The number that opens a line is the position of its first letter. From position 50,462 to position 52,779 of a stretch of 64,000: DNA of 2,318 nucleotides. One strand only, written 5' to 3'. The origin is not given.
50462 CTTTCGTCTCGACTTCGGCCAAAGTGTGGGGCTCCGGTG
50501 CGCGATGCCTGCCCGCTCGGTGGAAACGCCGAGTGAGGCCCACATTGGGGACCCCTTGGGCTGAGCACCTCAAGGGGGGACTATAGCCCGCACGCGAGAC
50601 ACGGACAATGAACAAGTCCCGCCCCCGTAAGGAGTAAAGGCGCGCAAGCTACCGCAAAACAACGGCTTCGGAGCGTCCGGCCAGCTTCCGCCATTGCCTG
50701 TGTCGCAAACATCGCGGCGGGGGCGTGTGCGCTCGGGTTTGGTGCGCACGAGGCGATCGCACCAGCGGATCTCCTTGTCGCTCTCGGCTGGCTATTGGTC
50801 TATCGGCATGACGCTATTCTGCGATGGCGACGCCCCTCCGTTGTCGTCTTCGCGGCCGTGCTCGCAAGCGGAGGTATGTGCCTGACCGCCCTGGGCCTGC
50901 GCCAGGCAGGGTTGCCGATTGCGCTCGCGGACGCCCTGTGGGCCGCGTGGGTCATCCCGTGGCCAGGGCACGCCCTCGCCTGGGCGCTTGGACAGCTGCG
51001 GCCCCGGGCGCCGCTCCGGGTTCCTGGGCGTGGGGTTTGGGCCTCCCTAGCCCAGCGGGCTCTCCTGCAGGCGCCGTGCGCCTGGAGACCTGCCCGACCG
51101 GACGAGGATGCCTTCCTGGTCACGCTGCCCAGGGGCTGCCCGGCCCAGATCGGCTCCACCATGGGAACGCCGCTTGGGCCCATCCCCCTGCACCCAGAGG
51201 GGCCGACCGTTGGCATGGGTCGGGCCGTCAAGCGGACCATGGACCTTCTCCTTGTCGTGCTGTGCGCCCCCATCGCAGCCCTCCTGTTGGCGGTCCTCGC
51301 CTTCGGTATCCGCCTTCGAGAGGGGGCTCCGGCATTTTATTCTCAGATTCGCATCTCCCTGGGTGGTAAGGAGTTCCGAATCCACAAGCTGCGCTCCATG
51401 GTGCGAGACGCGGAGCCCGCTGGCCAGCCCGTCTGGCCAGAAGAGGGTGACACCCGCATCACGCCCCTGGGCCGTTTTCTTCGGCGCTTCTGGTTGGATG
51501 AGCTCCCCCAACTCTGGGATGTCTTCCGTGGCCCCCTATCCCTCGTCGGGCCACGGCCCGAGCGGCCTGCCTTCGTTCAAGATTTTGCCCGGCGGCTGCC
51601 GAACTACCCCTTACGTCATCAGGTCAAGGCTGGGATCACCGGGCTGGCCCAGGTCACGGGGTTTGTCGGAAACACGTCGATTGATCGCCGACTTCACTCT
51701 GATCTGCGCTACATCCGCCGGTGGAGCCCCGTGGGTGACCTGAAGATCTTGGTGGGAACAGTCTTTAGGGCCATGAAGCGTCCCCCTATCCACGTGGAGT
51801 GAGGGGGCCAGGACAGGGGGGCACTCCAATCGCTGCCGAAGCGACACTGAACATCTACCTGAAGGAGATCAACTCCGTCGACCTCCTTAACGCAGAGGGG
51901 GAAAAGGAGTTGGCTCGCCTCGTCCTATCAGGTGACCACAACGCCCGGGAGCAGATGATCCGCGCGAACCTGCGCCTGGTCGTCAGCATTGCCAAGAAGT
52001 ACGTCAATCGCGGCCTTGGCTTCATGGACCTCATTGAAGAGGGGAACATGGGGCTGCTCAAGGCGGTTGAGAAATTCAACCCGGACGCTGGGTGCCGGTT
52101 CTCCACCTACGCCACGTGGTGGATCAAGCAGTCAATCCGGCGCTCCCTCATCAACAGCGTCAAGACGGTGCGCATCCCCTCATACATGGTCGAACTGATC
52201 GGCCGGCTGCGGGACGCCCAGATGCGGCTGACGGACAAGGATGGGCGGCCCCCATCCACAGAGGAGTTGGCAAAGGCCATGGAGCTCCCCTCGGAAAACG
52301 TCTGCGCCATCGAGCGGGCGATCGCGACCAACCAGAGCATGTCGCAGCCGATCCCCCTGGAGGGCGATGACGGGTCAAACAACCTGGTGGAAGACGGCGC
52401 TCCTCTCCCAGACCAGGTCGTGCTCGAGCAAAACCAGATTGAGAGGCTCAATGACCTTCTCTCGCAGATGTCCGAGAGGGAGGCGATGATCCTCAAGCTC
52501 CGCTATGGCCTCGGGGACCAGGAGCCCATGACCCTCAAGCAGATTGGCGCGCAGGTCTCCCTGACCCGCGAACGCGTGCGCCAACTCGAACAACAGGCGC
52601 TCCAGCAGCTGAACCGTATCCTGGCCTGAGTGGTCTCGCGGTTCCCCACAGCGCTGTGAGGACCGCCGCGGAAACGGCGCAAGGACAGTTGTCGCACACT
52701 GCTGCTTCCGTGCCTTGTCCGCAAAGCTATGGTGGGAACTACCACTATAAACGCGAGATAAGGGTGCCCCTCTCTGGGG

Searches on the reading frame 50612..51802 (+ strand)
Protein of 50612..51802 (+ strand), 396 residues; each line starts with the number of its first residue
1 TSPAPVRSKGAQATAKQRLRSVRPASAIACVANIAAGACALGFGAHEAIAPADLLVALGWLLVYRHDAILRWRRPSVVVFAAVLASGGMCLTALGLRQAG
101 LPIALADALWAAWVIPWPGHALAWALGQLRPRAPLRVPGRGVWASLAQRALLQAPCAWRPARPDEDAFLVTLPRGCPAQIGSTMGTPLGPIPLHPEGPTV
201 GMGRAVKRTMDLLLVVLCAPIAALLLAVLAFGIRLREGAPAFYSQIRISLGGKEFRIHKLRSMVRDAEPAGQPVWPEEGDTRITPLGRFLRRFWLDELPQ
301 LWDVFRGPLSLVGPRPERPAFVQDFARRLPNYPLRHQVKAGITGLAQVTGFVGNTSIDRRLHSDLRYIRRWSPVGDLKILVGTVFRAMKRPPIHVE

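Call 58: search_protein_families(library=pfam, proteins=[window:50612-51802:+], max_evalue=0.0001)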
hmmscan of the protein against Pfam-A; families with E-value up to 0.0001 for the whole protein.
window:50612-51802:+ (396 aa): 1 family
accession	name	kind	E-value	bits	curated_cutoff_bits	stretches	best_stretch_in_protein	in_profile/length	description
PF02397.22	Bac_transf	-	3.3e-54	183.6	27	1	207-388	1-178/179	Bacterial sugar transferase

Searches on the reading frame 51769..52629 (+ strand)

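Call 58: search_protein_families(library=pfam, proteins=[window:51769-52629:+], max_evalue=0.0001)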
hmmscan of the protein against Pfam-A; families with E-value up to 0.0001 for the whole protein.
window:51769-52629:+ (286 aa): 4 families
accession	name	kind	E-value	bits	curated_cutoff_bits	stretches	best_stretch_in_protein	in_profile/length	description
PF04542.20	Sigma70_r2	-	7.5e-20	70.9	24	1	63-127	1-65/71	Sigma-70 region 2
PF04545.22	Sigma70_r4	-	2.3e-17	62.7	24.1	1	230-281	1-48/50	Sigma-70, region 4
PF04539.22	Sigma70_r3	-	1.7e-12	47.7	25.3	1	142-215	1-75/78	Sigma-70 region 3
PF00140.25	Sigma70_r1_2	-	4e-09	36.7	22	1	27-57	3-33/34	Sigma-70 factor, region 1.2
